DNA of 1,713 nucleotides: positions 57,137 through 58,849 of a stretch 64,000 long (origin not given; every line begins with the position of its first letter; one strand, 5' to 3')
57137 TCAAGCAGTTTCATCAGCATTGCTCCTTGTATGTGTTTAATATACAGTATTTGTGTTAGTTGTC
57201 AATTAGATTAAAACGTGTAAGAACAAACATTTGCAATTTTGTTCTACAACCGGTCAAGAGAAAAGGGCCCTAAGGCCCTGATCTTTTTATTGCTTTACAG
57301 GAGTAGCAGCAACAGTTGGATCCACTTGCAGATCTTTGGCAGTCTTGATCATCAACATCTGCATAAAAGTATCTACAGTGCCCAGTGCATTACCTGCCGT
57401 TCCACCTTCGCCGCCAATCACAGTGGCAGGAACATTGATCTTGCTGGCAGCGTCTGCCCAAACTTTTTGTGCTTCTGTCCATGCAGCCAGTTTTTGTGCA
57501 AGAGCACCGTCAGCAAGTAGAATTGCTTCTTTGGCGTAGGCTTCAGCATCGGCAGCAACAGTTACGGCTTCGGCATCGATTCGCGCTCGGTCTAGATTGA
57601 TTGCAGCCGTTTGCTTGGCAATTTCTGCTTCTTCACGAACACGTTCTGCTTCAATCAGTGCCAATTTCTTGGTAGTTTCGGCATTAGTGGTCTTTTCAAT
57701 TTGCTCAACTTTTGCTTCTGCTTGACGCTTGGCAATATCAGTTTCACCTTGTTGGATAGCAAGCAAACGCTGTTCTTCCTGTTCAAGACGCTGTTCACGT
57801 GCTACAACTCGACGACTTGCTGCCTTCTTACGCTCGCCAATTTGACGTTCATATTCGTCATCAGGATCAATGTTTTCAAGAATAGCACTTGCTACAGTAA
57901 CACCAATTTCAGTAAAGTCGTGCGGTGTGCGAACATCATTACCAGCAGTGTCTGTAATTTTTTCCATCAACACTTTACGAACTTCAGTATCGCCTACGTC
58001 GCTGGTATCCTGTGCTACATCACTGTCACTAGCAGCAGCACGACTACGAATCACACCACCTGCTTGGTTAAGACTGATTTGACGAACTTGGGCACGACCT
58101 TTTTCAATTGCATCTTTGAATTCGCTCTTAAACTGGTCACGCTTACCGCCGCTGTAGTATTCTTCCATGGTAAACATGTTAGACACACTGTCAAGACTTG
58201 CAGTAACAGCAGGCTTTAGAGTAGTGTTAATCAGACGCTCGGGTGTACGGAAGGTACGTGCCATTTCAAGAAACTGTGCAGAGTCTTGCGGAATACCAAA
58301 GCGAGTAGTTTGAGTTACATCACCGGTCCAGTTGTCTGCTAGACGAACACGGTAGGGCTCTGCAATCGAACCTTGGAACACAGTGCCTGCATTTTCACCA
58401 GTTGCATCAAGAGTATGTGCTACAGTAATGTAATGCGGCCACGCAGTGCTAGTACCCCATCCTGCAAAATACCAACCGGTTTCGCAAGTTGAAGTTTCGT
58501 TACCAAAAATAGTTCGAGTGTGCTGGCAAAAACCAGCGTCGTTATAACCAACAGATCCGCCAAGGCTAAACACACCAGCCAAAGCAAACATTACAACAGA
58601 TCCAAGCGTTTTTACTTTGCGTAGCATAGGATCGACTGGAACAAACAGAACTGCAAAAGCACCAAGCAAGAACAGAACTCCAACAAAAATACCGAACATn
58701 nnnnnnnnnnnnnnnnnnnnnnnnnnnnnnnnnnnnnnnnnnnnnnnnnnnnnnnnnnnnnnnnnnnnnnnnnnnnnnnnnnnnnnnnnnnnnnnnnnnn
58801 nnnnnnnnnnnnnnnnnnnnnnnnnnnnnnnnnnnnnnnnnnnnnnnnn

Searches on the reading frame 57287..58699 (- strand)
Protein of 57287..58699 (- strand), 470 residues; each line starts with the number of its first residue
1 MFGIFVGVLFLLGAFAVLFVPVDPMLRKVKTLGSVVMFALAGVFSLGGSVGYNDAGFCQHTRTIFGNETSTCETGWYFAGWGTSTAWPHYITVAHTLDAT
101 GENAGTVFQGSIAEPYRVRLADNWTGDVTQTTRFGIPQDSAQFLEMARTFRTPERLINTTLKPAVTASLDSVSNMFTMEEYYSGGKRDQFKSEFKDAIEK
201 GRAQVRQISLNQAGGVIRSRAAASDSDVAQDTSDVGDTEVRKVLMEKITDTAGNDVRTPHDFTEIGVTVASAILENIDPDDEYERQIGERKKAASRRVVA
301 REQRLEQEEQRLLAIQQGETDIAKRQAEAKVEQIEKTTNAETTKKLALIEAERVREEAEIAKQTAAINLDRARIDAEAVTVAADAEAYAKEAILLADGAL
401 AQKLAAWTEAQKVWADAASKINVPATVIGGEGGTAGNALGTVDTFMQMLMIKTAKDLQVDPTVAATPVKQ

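Call 9: search_protein_families(library=phrogs, proteins=[window:57287-58699:-], max_evalue=0.001)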
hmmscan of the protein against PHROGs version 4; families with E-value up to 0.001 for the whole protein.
window:57287-58699:- (470 aa): 2 families
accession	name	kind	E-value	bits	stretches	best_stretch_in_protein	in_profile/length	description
phrog_11908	-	unknown function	2.5e-99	334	1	30-463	10-429/430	-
phrog_200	-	other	3.9e-13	50.2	1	5-200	51-239/379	lipoprotein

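Call 90: search_dna_similar(query=window:57287-58699:-, collection=phages, mode=protein, max_evalue=0.00001, max_rows=15)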
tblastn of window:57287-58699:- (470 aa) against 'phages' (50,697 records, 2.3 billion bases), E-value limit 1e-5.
Records with a match: 10; places in all: 10; records where one place covers at least 80% of the query: 6.
Best place of each record, by identity: <60% 10.
By first word of the organism name: Vibrio 4; Alishewanella 2; Sinorhizobium 2; Pseudomonas 2.
By host as written in the record: Vibrio parahaemolyticus RIMD2210633 4; Alishewanella sp. SMS8 2; Sinorhizobium meliloti 2; Pseudomonas syringae 1; Pseudomonas poae Z9_5 1.
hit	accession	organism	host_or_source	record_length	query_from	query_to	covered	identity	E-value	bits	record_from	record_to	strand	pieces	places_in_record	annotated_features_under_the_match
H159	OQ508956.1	Alishewanella phage vB_AspM_Slicko01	Alishewanella sp. SMS8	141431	33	463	92%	55.9%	7e-100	333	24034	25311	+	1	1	hypothetical protein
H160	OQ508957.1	Alishewanella phage vB_AspM_Slickus01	Alishewanella sp. SMS8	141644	33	463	92%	55.6%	4e-100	334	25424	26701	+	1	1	hypothetical protein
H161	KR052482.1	Sinorhizobium phage phiN3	Sinorhizobium meliloti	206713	34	469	93%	47.6%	5e-87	296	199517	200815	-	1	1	membrane protease subunit stomatin/prohibitin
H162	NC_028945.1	Sinorhizobium phage phiN3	Sinorhizobium meliloti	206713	34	469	93%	47.6%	5e-87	296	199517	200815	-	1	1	membrane protease subunit stomatin/prohibitin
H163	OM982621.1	Pseudomonas phage Astolliot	Pseudomonas syringae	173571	50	463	88%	34.0%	2e-32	137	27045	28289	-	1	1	hypothetical protein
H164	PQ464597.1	Pseudomonas phage Milchi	Pseudomonas poae Z9_5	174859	50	463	88%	33.2%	6e-32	135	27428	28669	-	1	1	hypothetical protein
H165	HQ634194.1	Vibrio phage VBP47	Vibrio parahaemolyticus RIMD2210633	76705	111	285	37%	27.3%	2e-6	57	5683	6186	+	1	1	hypothetical protein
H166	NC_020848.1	Vibrio phage VBP47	Vibrio parahaemolyticus RIMD2210633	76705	111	285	37%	27.3%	2e-6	57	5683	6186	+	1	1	hypothetical protein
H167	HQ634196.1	Vibrio phage VBP32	Vibrio parahaemolyticus RIMD2210633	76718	111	285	37%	27.3%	2e-6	57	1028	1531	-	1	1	hypothetical protein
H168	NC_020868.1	Vibrio phage VBP32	Vibrio parahaemolyticus RIMD2210633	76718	111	285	37%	27.3%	2e-6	57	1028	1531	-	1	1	hypothetical protein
